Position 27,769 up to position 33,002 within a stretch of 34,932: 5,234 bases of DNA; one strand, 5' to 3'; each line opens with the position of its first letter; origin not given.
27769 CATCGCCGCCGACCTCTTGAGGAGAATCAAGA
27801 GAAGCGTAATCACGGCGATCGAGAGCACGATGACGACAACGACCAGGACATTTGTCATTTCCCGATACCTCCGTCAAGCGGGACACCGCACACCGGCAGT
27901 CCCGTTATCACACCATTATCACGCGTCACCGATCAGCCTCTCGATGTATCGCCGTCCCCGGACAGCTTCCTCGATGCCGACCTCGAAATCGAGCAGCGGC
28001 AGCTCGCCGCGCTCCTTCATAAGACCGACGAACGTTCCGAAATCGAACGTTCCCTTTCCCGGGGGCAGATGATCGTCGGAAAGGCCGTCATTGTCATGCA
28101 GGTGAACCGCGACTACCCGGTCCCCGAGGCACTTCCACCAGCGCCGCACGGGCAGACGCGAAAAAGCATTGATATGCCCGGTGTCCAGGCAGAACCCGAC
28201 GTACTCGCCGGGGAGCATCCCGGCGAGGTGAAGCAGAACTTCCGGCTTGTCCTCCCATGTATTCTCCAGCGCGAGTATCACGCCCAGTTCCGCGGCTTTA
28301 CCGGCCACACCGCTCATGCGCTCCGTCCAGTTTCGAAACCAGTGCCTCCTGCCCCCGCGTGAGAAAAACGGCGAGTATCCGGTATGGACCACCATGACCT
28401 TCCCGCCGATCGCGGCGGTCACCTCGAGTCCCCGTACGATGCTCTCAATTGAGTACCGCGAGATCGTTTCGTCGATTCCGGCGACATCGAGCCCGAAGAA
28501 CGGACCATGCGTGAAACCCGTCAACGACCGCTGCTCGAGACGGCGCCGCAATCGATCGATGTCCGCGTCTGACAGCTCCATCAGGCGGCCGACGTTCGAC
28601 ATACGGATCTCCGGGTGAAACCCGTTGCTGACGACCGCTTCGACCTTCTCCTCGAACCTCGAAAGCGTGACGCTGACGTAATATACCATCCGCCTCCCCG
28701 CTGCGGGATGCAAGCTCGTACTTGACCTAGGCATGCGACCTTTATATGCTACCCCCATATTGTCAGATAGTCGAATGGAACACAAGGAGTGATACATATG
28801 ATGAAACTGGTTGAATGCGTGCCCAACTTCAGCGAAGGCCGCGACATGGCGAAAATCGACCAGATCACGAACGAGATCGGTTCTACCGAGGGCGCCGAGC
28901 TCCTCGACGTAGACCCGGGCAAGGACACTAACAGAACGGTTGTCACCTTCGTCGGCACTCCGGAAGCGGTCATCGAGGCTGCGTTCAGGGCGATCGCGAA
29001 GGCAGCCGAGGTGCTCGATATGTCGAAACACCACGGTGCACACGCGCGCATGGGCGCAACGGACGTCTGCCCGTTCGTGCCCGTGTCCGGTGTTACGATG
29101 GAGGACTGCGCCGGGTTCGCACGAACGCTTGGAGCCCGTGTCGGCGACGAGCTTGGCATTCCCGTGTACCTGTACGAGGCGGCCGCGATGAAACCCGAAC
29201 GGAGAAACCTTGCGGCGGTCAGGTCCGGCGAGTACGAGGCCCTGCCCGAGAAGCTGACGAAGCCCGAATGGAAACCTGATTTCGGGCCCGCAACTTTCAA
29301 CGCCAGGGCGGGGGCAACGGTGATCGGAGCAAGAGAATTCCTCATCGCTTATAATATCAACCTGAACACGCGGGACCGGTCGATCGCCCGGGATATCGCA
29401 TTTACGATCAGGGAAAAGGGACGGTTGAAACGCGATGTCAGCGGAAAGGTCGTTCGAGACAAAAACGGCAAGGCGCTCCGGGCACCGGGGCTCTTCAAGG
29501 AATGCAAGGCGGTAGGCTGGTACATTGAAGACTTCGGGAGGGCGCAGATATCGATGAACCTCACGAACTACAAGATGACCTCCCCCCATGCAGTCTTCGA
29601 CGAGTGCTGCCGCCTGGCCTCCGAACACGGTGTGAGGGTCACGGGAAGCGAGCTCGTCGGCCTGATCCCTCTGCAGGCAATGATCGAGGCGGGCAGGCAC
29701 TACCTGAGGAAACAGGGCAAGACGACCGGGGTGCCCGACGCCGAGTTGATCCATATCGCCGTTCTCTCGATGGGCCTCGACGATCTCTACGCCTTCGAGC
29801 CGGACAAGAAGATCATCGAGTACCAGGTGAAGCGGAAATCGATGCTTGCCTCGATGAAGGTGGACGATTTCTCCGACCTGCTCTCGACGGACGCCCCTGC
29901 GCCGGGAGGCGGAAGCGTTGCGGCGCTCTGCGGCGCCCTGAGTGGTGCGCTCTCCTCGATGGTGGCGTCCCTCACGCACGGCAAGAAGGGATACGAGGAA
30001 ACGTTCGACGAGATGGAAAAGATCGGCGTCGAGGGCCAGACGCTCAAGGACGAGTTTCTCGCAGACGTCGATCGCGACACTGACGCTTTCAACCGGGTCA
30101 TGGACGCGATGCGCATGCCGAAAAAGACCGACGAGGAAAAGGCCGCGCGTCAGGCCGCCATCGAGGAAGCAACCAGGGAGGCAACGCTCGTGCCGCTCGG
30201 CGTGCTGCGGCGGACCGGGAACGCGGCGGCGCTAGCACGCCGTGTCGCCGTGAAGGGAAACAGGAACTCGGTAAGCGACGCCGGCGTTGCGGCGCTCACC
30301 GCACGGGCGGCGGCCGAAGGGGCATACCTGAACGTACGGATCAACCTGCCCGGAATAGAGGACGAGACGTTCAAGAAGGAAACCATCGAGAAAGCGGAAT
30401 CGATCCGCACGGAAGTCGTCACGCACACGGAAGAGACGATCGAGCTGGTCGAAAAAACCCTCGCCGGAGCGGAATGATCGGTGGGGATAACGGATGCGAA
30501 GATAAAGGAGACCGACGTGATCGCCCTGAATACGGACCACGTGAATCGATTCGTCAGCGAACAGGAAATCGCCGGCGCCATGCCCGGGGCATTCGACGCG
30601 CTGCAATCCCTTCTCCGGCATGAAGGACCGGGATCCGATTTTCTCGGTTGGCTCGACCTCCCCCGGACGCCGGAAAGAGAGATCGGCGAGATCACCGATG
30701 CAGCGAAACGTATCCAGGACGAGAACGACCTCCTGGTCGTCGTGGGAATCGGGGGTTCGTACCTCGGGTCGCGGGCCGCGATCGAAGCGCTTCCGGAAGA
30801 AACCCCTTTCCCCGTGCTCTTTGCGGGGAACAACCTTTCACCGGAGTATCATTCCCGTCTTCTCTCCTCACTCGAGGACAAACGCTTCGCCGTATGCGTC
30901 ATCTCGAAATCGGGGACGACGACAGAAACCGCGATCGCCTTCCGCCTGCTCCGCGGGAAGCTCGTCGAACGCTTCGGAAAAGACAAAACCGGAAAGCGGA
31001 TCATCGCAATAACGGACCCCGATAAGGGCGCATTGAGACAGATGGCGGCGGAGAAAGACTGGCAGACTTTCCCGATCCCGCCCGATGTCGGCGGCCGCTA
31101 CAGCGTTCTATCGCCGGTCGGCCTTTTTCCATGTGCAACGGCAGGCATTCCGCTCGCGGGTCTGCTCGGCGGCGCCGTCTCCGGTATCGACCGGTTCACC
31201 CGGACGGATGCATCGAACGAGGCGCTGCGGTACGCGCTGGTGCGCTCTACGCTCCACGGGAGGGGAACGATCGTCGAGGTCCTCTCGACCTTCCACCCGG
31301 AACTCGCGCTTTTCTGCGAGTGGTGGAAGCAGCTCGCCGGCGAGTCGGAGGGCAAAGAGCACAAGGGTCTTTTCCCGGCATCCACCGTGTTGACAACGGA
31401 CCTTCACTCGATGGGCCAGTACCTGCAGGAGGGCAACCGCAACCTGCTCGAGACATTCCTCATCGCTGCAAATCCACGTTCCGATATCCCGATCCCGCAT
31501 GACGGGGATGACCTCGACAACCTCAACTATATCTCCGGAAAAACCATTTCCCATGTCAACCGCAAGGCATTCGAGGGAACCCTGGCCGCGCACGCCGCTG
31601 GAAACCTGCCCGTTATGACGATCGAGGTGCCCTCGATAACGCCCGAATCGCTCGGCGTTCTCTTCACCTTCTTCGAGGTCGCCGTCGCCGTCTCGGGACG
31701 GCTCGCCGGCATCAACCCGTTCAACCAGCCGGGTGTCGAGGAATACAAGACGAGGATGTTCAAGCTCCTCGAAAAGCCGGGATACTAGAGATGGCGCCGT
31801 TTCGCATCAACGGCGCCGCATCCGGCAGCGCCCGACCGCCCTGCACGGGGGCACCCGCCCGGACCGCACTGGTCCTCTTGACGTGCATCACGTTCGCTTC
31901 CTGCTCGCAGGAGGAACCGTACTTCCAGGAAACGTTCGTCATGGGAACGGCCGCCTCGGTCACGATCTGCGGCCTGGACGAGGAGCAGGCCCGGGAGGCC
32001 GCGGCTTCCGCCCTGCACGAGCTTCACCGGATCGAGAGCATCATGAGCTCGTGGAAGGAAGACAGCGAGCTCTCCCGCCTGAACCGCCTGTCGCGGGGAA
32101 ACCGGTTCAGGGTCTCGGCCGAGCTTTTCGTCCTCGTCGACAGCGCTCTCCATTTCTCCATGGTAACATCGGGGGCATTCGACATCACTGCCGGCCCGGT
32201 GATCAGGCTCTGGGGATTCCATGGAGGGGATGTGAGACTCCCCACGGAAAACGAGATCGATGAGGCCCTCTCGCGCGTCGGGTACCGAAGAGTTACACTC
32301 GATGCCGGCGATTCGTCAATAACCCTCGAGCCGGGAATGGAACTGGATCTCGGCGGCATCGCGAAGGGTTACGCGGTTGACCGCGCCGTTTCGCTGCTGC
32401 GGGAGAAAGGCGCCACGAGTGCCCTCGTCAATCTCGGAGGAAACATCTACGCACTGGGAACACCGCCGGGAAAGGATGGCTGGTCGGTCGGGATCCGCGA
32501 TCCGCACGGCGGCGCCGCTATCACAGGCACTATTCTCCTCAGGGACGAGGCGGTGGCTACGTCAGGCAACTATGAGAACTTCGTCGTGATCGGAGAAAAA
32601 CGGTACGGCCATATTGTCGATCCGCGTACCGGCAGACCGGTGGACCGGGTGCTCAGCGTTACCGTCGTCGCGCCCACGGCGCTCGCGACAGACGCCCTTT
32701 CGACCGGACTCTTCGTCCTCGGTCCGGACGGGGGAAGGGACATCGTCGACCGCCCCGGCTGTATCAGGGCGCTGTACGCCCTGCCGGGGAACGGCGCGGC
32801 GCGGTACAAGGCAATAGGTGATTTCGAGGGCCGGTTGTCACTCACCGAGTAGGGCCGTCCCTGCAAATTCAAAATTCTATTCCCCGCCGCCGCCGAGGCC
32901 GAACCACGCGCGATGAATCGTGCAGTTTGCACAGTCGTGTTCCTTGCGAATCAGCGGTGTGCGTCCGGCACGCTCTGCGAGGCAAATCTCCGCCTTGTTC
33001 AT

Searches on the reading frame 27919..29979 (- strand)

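Call 10: search_protein_families(library=pfam, proteins=[window:27919-29979:-], max_evalue=0.001)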
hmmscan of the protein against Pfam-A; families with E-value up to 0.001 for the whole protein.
window:27919-29979:- (686 aa): 1 family
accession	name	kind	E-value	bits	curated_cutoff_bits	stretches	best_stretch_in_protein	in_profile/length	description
PF01261.30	AP_endonuc_2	-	7e-30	105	31.1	1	465-667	21-229/249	Xylose isomerase-like TIM barrel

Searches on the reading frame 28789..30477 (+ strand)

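Call 10: search_protein_families(library=pfam, proteins=[window:28789-30477:+], max_evalue=0.001)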
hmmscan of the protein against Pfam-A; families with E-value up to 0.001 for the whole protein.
window:28789-30477:+ (562 aa): 3 families
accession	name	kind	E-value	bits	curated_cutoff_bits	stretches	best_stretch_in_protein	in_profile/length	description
PF07837.17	FTCD_N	-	1.5e-74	249.9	27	1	7-182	1-176/176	Formiminotransferase domain, N-terminal subdomain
PF04961.17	FTCD_C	-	5.6e-65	218.9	24.5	1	358-537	2-181/182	Formiminotransferase-cyclodeaminase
PF02971.19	FTCD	-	6.5e-55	185.5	24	1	184-345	1-145/145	Formiminotransferase domain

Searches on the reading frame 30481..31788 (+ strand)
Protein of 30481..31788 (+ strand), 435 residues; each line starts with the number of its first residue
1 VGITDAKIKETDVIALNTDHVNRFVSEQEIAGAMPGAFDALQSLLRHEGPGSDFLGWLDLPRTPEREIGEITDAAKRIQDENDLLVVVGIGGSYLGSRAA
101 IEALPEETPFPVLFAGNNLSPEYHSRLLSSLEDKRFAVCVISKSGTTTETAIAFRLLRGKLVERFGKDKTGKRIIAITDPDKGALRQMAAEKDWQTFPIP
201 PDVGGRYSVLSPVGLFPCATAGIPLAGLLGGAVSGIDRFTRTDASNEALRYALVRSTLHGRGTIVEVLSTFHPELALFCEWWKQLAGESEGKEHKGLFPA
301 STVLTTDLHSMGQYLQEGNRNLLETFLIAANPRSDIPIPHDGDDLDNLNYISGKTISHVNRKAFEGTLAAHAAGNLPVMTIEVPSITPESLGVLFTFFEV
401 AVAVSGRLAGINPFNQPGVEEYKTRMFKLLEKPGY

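Call 10: search_protein_families(library=pfam, proteins=[window:30481-31788:+], max_evalue=0.001)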
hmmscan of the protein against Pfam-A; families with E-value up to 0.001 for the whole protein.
window:30481-31788:+ (435 aa): 1 family
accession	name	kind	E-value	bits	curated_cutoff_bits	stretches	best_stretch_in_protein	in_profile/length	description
PF00342.24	PGI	-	1.6e-24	86.9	22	1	85-423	99-459/486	Phosphoglucose isomerase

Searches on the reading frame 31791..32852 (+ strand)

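Call 10: search_protein_families(library=pfam, proteins=[window:31791-32852:+], max_evalue=0.001)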
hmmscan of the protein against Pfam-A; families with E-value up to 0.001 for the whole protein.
window:31791-32852:+ (353 aa): 1 family
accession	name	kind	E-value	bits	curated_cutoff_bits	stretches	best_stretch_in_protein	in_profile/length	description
PF02424.20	ApbE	-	3.2e-88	296.1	25.6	1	51-322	1-259/266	ApbE family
